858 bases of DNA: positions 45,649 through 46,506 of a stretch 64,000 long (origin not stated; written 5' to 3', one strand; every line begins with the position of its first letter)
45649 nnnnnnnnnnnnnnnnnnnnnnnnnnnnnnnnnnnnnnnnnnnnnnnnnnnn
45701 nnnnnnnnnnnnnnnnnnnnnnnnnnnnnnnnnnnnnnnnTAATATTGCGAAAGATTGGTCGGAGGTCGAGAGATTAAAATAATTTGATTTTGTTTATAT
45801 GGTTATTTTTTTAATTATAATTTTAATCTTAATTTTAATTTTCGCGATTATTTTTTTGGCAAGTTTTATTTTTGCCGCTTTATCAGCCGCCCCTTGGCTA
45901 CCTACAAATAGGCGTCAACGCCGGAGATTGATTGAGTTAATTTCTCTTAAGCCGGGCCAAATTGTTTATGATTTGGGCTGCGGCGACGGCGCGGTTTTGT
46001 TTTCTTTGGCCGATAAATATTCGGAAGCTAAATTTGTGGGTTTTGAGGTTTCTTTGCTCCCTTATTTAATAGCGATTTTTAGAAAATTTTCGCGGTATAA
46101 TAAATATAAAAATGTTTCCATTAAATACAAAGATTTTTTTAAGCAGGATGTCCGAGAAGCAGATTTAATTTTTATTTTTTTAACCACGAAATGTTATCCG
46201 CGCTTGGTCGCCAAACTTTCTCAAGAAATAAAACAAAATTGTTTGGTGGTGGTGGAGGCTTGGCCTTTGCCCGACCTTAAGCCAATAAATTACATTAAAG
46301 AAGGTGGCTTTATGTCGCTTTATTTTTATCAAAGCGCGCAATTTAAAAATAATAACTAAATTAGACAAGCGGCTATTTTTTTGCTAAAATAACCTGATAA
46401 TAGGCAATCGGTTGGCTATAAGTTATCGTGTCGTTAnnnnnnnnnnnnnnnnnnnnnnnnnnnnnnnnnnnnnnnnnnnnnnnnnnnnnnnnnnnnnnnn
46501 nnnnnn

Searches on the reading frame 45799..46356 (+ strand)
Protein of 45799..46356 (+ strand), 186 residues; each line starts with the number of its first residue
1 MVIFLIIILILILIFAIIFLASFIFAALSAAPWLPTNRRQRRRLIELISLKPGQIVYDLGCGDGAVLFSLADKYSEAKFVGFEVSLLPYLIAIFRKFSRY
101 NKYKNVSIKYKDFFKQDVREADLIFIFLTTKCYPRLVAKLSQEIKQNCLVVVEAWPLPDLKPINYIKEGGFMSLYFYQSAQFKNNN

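Call 22: search_protein_families(library=pfam, proteins=[window:45799-46356:+], max_evalue=0.001)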
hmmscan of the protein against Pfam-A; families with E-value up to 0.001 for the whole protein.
window:45799-46356:+ (186 aa): 6 families
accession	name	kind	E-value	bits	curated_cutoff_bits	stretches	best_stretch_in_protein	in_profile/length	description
PF13847.12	Methyltransf_31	-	1.4e-08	35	27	1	51-141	2-95/145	Methyltransferase domain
PF00891.24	Methyltransf_2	-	1.7e-06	28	22.3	1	42-126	52-133/210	O-methyltransferase domain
PF13649.12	Methyltransf_25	-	4.7e-05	24.4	27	1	56-132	1-76/97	Methyltransferase domain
PF08242.18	Methyltransf_12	-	9e-05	23.6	30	1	58-133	2-78/98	Methyltransferase domain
PF02390.23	Methyltransf_4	-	0.00013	21.9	24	1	54-114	3-64/173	Putative methyltransferase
PF02353.26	CMAS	-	0.0009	19.1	27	0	39-90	49-99/273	Mycolic acid cyclopropane synthetase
